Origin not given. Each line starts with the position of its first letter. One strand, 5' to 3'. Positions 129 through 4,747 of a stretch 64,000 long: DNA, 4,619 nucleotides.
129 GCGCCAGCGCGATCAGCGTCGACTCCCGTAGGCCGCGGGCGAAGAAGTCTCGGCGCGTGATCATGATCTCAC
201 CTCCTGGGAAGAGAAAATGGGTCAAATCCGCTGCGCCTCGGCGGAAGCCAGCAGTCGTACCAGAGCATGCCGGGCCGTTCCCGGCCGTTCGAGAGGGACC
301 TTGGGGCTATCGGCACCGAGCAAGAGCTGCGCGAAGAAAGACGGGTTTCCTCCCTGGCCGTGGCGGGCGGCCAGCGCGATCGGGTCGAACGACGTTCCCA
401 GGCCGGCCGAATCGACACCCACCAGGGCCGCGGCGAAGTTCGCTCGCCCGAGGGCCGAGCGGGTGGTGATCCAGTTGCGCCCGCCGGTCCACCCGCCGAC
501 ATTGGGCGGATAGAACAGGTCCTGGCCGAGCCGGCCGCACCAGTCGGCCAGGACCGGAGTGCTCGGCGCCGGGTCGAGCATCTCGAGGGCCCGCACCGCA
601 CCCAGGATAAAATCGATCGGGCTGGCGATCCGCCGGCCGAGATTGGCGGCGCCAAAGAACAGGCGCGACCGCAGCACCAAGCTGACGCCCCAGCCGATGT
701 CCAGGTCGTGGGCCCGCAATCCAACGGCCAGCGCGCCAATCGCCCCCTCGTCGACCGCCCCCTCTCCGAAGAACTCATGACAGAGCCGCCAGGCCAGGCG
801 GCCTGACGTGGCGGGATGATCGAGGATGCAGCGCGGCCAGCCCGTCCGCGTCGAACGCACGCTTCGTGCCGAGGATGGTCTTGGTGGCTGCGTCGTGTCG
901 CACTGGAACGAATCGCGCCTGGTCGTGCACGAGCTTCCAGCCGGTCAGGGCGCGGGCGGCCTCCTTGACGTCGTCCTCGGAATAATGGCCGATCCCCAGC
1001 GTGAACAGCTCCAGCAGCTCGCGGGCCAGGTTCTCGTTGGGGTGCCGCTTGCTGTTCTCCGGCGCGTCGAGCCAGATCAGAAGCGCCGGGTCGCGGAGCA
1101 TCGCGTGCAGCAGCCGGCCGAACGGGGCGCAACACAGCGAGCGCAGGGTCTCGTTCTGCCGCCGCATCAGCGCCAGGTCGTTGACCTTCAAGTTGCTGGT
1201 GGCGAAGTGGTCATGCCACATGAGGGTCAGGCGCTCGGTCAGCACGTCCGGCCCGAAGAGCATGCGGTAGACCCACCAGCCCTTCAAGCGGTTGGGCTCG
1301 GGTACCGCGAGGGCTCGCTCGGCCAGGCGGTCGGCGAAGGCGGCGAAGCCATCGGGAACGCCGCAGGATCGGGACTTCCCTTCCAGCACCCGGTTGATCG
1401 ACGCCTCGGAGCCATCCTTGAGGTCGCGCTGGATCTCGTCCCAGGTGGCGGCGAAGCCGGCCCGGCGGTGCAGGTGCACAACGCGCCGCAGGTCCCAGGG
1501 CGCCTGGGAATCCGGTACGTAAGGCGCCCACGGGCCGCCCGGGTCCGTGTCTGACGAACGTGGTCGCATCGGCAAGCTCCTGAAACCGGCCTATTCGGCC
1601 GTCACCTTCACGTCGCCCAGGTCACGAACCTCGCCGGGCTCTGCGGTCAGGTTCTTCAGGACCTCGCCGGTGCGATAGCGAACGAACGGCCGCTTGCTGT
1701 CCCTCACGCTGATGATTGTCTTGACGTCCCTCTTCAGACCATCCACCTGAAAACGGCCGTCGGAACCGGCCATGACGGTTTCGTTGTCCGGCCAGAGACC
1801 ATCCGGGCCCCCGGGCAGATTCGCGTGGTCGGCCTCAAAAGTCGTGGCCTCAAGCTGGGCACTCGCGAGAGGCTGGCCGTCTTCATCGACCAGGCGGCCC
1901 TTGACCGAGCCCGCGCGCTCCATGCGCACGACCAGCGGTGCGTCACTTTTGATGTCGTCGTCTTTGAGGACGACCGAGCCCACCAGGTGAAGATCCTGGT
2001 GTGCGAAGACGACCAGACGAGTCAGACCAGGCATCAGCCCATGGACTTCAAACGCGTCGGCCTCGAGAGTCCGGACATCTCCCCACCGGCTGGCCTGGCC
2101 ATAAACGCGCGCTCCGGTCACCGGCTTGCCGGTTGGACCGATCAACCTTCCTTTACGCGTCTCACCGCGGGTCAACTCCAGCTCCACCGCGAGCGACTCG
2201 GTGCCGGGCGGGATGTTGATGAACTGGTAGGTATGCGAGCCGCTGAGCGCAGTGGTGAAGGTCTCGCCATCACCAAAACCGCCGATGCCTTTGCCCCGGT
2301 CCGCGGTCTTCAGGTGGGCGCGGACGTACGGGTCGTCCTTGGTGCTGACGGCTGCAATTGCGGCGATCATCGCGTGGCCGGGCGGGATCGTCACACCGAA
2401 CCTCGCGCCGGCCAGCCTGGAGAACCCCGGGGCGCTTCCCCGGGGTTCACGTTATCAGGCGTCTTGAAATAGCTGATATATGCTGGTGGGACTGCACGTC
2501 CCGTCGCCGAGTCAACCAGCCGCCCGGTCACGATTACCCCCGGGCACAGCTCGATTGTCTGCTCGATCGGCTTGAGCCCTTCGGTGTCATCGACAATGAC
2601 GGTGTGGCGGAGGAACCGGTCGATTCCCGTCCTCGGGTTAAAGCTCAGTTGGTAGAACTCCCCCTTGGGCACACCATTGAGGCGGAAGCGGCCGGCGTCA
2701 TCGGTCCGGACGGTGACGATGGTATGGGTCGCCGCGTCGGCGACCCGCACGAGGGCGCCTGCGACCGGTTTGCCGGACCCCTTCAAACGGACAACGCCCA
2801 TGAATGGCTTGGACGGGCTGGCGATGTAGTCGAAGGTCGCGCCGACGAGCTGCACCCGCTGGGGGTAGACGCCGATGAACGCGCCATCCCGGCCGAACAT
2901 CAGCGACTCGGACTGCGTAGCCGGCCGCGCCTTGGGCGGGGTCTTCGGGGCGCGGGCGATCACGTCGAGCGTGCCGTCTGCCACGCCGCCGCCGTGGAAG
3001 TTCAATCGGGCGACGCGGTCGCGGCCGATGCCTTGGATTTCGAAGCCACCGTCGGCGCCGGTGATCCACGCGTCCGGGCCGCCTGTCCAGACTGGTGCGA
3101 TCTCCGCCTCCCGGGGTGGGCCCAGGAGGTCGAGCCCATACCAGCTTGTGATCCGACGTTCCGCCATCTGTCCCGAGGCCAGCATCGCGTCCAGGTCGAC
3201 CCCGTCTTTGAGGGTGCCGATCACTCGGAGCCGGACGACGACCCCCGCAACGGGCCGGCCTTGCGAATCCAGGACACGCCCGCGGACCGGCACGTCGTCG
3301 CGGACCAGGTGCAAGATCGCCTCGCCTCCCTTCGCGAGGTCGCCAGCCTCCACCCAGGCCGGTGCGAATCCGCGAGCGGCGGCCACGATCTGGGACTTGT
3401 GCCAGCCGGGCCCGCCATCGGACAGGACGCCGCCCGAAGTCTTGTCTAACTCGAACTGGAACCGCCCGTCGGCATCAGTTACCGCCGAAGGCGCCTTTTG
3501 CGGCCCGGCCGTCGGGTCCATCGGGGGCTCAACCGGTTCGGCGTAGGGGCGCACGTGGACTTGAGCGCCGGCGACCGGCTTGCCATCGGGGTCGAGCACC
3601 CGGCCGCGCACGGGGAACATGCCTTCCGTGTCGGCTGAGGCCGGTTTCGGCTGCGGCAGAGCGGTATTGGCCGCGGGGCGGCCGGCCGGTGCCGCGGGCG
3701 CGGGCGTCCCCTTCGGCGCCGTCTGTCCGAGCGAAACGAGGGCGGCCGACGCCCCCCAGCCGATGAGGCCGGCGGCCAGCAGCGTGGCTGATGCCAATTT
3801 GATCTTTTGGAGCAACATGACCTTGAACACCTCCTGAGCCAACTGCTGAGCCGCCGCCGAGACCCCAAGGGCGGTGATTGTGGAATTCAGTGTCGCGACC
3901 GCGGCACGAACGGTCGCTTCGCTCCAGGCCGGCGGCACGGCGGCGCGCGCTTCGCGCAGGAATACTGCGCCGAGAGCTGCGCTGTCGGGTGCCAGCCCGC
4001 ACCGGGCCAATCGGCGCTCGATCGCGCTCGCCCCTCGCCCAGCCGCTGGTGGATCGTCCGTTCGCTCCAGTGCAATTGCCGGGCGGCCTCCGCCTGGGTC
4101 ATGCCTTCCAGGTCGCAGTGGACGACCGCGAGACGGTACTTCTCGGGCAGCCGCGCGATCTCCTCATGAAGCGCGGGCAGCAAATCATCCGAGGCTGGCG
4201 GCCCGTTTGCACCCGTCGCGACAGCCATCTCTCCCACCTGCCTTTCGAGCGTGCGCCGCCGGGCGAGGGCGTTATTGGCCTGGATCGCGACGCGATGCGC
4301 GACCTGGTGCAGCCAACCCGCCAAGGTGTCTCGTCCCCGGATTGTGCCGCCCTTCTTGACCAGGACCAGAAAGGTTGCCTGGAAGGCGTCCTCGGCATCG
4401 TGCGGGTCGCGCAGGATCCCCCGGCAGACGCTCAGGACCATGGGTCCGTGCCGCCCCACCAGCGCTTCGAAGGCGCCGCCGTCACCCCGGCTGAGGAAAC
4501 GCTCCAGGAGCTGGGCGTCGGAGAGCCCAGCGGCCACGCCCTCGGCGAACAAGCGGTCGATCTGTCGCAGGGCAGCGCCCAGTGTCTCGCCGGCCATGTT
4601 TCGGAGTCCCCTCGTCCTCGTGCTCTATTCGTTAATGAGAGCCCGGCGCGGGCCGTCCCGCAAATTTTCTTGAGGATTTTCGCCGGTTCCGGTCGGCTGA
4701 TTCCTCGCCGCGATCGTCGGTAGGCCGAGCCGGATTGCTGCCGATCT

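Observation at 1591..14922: Two paralogous, divergently oriented giant membrane-tethered ECF sigma factors (sigma, TM helix, CarboxypepD_reg repeat array, thioredoxin)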

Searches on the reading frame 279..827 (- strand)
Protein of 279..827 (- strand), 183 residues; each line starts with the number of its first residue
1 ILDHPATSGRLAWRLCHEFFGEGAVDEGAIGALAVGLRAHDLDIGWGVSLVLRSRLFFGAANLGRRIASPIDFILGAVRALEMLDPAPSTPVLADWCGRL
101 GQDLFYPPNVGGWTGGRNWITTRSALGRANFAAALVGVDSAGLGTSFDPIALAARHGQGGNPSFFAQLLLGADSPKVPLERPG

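Call 87: search_protein_families(library=pfam, proteins=[window:279-827:-], max_evalue=0.001)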
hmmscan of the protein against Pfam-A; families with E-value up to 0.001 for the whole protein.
seq(183 aa): 1 family
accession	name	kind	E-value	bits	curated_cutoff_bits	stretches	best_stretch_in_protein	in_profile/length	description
PF08811.16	DUF1800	-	2.4e-22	80.1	26.1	1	1-152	235-362/419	Protein of unknown function (DUF1800)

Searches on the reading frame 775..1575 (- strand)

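Call 22: search_protein_families(library=pfam, proteins=[window:775-1575:-], max_evalue=0.001)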
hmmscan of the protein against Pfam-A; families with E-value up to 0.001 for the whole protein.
window:775-1575:- (266 aa): 1 family
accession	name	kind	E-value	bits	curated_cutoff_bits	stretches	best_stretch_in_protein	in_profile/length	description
PF08811.16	DUF1800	-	2.7e-59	201.8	26.1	1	34-249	1-232/419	Protein of unknown function (DUF1800)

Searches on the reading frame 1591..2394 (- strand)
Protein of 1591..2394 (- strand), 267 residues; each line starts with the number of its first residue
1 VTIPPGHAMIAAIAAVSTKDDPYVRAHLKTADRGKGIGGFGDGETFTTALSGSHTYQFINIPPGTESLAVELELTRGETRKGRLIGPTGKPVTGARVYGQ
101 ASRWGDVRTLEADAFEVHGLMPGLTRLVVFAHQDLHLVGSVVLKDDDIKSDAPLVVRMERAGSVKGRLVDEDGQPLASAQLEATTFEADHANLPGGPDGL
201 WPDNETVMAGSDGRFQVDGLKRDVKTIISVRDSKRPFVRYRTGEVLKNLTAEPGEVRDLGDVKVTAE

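Call 6: search_protein_families(library=pfam, proteins=[window:1591-2394:-], max_evalue=0.01)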
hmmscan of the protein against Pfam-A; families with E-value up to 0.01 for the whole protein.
window:1591-2394:- (267 aa): 2 families
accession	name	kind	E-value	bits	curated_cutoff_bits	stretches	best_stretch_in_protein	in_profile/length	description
PF13620.12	CarboxypepD_reg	-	2.6e-08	34.5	32.3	1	163-232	1-57/82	Carboxypeptidase regulatory-like domain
PF15976.11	CooC_C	-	6.4e-05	23.3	29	0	163-183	18-38/93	CS1-pili formation C-terminal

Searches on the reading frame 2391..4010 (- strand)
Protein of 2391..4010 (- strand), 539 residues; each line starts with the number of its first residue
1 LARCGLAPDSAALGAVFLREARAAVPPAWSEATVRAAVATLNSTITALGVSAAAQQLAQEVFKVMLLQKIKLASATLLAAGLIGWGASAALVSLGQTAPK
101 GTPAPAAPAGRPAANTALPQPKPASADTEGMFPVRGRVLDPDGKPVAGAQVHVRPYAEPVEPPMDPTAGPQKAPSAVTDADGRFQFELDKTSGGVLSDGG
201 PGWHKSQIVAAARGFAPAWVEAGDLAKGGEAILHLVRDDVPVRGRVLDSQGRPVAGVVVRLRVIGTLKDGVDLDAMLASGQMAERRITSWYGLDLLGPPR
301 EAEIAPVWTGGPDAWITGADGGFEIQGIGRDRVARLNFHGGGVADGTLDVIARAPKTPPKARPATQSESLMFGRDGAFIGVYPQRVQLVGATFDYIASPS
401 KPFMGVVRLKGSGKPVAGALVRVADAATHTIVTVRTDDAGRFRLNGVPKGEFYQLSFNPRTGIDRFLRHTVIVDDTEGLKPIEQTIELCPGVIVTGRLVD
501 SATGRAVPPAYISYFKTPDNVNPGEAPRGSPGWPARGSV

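Call 6: search_protein_families(library=pfam, proteins=[window:2391-4010:-], max_evalue=0.01)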
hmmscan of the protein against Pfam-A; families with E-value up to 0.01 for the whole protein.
window:2391-4010:- (539 aa): 14 families
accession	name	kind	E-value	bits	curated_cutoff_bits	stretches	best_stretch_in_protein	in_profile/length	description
PF13620.12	CarboxypepD_reg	-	1.2e-23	83.6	32.3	2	405-451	4-49/82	Carboxypeptidase regulatory-like domain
PF02369.22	Big_1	-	2.6e-09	37.5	34.9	1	121-194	8-72/93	Bacterial Ig-like domain (group 1)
PF13715.12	CarbopepD_reg_2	-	3.5e-09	37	32.2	1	405-456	3-49/88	CarboxypepD_reg-like domain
PF10670.15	DUF4198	-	1.2e-08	35.8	34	1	134-190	149-197/209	Domain of unknown function (DUF4198)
PF20598.4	DUF6795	-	3.8e-07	30.8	27.4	0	411-447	7-46/103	Domain of unknown function (DUF6795)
PF11974.14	bMG3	-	1.6e-06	28.4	34.9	1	411-447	23-59/103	Bacterial alpha-2-macroglobulin MG3 domain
PF17789.7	MG4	-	2.9e-06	27.9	24.7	0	135-190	19-62/95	Macroglobulin domain MG4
PF07210.18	DUF1416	-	4.7e-06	26.9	23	0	410-444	27-61/97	Protein of unknown function (DUF1416)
PF00775.27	Dioxygenase_C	-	5.8e-06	26.3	27.3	0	131-187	29-89/182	Dioxygenase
PF15976.11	CooC_C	-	1.3e-05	25.5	29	0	131-152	16-37/93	CS1-pili formation C-terminal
PF24107.1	DUF7382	-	8.4e-05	22.8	27.4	0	134-154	22-42/65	Domain of unknown function (DUF7382)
PF17210.9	SdrD_B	-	0.00047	20.8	29.7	0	414-463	22-70/112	SdrD B-like domain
PF25020.1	TTR_TEN1-4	-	0.00072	19.9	27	0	242-261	9-28/86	Teneurin TTR-like domain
PF17936.7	Big_6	-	0.0013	19.4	27.6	0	412-445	18-51/83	Bacterial Ig domain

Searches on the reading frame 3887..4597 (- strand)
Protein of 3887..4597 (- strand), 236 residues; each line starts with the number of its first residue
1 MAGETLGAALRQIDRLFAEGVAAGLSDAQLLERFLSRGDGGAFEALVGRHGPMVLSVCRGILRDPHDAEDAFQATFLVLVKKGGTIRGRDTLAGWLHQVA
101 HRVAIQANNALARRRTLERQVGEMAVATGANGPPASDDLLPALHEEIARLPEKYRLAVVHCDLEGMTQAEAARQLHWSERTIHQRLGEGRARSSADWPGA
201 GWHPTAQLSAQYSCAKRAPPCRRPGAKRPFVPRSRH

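Call 6: search_protein_families(library=pfam, proteins=[window:3887-4597:-], max_evalue=0.01)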
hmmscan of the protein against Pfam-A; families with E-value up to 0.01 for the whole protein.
window:3887-4597:- (236 aa): 5 families
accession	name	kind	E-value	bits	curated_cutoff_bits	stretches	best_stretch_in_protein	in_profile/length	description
PF08281.18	Sigma70_r4_2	-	2.1e-13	50.1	25.7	1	142-192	3-53/54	Sigma-70, region 4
PF04542.20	Sigma70_r2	-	6.9e-12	45.4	24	1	46-107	1-64/71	Sigma-70 region 2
PF04545.22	Sigma70_r4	-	3.2e-06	27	24.1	1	147-190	2-45/50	Sigma-70, region 4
PF13384.12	HTH_23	-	0.0002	21.5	24.6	1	152-184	4-36/50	Homeodomain-like domain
PF07638.17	Sigma70_ECF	-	0.00086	19.7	21.1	1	85-194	68-180/185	ECF sigma factor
